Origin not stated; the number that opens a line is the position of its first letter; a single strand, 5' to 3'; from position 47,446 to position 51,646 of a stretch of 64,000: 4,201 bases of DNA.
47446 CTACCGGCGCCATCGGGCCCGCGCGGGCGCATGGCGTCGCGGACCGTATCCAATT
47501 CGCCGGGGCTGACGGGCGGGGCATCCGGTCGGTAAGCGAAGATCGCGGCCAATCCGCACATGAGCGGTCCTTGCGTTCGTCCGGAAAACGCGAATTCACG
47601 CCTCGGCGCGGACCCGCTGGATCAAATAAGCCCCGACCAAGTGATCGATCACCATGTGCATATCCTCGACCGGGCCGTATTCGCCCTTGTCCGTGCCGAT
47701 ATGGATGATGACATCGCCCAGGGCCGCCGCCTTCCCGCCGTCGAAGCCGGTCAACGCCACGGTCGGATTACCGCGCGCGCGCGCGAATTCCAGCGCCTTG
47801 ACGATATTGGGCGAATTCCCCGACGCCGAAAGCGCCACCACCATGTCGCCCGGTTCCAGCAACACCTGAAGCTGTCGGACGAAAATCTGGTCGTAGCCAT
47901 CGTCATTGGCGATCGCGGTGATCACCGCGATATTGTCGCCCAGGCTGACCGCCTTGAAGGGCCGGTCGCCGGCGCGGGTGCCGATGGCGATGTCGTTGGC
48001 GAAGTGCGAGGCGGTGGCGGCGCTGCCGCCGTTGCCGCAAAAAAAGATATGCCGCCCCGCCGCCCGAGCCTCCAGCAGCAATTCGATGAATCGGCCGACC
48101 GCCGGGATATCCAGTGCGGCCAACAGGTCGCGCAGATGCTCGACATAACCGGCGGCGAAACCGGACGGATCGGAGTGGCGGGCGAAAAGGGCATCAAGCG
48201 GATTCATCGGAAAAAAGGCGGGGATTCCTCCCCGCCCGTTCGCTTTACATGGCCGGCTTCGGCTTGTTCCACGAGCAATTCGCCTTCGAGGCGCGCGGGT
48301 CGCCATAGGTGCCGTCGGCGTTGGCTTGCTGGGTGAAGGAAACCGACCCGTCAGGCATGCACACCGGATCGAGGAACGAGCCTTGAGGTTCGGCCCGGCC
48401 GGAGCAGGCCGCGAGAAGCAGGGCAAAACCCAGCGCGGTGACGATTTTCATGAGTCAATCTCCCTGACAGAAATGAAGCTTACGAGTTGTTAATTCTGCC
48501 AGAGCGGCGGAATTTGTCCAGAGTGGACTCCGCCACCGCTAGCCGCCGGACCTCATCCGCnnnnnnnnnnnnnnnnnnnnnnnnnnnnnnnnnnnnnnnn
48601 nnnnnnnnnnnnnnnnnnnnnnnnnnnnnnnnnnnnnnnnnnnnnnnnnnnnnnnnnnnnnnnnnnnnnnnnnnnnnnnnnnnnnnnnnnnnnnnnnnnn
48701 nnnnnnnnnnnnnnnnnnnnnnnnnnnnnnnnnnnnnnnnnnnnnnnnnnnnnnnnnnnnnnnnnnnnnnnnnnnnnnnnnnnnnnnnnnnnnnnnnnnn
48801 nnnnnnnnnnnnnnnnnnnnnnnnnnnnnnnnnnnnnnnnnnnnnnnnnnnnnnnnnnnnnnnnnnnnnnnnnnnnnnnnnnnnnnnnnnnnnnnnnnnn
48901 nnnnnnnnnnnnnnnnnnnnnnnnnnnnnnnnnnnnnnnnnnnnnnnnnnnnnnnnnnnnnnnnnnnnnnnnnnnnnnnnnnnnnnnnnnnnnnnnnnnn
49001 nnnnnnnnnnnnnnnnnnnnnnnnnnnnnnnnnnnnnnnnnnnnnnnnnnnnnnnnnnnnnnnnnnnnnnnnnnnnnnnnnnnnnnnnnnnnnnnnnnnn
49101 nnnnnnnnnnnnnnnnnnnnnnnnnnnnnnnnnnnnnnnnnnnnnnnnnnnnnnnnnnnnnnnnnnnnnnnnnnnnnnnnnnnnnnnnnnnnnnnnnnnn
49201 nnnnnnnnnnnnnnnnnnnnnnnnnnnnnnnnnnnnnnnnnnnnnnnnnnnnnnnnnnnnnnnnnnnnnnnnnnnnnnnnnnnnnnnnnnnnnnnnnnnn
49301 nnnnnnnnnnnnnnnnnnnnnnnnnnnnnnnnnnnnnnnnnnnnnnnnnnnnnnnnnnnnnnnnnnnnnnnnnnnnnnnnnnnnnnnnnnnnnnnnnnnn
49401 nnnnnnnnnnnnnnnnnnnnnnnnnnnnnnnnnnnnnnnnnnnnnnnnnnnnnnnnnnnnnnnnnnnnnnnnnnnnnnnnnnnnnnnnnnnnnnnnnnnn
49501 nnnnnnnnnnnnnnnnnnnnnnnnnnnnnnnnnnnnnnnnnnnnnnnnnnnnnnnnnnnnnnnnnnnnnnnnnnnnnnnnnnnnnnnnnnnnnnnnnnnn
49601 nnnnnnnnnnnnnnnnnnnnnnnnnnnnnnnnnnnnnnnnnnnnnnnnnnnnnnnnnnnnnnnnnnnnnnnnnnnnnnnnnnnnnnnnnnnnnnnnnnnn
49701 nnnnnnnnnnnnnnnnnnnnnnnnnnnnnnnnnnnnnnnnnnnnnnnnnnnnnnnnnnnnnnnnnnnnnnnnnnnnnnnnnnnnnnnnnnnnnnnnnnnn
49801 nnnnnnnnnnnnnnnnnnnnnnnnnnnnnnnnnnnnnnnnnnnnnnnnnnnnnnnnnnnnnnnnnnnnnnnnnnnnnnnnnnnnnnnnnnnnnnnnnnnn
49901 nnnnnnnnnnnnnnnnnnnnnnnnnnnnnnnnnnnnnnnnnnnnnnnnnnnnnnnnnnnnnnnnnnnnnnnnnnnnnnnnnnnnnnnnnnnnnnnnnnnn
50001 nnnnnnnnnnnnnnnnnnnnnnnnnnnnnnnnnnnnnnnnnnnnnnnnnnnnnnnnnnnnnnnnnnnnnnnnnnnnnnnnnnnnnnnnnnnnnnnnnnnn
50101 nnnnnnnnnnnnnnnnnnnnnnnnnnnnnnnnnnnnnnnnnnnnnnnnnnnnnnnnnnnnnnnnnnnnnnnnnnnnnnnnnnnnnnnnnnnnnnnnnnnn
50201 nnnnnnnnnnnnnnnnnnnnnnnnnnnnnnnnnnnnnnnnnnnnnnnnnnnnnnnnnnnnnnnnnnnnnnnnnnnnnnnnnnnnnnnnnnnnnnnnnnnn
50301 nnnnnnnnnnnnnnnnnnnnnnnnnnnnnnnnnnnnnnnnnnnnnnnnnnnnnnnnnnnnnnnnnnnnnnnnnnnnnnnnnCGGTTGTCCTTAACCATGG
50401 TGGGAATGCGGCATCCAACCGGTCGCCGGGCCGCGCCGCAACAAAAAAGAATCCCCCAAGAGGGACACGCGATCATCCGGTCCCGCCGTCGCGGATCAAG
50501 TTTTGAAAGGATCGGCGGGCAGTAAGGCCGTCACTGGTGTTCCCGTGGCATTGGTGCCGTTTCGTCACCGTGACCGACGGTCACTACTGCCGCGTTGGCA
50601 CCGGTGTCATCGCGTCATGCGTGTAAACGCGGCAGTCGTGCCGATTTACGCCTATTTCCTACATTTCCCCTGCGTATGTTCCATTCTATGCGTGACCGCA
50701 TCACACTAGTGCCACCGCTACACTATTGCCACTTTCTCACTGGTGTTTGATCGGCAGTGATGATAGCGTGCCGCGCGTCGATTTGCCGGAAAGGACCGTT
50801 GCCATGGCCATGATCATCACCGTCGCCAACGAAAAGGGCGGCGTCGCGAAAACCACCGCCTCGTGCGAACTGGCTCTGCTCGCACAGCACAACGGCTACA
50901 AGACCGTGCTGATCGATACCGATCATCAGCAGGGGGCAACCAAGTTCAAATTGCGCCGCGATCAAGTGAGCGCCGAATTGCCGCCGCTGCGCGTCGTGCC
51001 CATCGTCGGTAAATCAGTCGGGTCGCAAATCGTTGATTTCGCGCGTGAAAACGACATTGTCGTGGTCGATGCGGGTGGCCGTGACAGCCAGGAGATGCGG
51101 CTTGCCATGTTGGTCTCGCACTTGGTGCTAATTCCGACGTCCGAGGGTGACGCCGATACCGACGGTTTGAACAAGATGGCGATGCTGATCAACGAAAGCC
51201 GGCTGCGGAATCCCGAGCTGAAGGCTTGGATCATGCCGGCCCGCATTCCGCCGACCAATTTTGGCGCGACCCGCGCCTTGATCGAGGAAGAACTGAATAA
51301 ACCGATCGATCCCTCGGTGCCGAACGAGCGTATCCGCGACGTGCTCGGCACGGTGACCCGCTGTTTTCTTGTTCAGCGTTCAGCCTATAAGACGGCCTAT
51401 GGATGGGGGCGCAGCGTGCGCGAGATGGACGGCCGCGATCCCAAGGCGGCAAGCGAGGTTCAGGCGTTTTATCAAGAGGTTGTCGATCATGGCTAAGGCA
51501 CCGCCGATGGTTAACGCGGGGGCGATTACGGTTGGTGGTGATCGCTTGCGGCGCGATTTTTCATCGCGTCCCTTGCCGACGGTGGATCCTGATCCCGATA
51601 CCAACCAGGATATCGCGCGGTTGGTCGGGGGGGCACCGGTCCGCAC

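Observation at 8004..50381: Exceptional density of GT-C-like membrane proteins and gtr-like modules: seven candidate periplasmic glycosyltransferases in about 42 kb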

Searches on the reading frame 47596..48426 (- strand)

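Call 9: search_protein_families(library=pfam, proteins=[window:47596-48426:-], max_evalue=0.01)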
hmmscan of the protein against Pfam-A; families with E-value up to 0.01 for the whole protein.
window:47596-48426:- (276 aa): 2 families
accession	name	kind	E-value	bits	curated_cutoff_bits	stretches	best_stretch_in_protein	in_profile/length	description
PF13580.11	SIS_2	-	2e-19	70.4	27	1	95-227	3-138/138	SIS domain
PF01380.27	SIS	-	3.1e-10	40.4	25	1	187-249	48-110/131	SIS domain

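Call 75: search_protein_families(library=ncbifam, proteins=[window:47596-48426:-], max_evalue=0.001)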
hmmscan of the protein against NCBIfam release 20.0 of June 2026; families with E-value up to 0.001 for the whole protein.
window:47596-48426:- (276 aa): 15 families
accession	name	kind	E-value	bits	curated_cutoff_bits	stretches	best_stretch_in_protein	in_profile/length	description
TIGR00441.1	gmhA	equivalog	1.8e-33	115.7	209.45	1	115-264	2-149/154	D-sedoheptulose 7-phosphate isomerase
NF010546.0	PRK13936.1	equivalog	2.1e-32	112.5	276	1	112-263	31-183/197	phosphoheptose isomerase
NF001628.0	PRK00414.1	equivalog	5.6e-28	97.9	265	1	107-264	27-182/192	D-sedoheptulose 7-phosphate isomerase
NF008138.0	PRK10886.1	equivalog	2.6e-27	95.8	352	1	109-259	26-177/196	DnaA initiator-associating protein DiaA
NF010547.0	PRK13938.1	equivalog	5.7e-27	94.7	320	1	117-265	38-184/196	D-sedoheptulose 7-phosphate isomerase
NF009222.0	PRK12570.1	subfamily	3e-08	32.9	255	1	107-242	52-188/307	N-acetylmuramic acid 6-phosphate etherase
NF003915.0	PRK05441.1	subfamily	3.4e-08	32.8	168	1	107-243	45-182/300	N-acetylmuramic acid 6-phosphate etherase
NF008458.0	PRK11337.1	equivalog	4e-07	29.3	378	1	188-242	184-238/293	MurR/RpiR family transcriptional regulator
NF002805.0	PRK02947.1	subfamily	3.1e-06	26.5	135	1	94-229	7-144/247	sugar isomerase domain-containing protein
TIGR00274.1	TIGR00274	equivalog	5.4e-06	25.7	302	1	190-242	124-176/291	N-acetylmuramic acid 6-phosphate etherase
NF041755.1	RuMP_HxlAB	equivalog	2.2e-05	23.6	500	1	190-258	286-353/391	bifunctional 3-hexulose-6-phosphate synthase/6-phospho-3-hexuloisomerase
TIGR03127.2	RuMP_HxlB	equivalog_domain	5.9e-05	23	160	1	190-246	70-126/178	6-phospho-3-hexuloisomerase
NF040776.2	AlsR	equivalog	9.9e-05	21.4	400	1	188-242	172-226/279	transcriptional repressor AlsR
NF010701.0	PRK14101.1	equivalog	0.00015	20.1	920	1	169-242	495-564/638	bifunctional transcriptional regulator/glucokinase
NF046059.1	NagB_SO3506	equivalog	0.00055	19.3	430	1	180-243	77-137/330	glucosamine-6-phosphate deaminase NagB-II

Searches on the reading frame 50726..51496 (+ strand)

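Call 9: search_protein_families(library=pfam, proteins=[window:50726-51496:+], max_evalue=0.01)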
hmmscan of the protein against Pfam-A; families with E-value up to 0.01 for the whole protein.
window:50726-51496:+ (256 aa): 7 families
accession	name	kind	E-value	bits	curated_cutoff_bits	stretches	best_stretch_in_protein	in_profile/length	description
PF13614.12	AAA_31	-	8.3e-15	55.6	27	1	30-80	3-54/177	AAA domain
PF01656.29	CbiA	-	2.4e-11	44.1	25.4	1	31-189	1-95/125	CobQ/CobB/MinD/ParA nucleotide binding domain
PF09140.17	MipZ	-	1.8e-08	34.4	20.7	1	30-72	2-44/262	ATPase MipZ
PF10609.15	ParA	-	2.8e-05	24.1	27.1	1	29-66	4-41/246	NUBPL iron-transfer P-loop NTPase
PF02374.21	ArsA_ATPase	-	0.00017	21.4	24.3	1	36-66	8-38/305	Anion-transporting ATPase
PF07015.17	VirC1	-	0.00059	19.7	24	1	30-191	3-167/231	VirC1 protein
PF00448.28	SRP54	-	0.0029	17.7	22.7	1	39-127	11-102/196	SRP54-type protein, GTPase domain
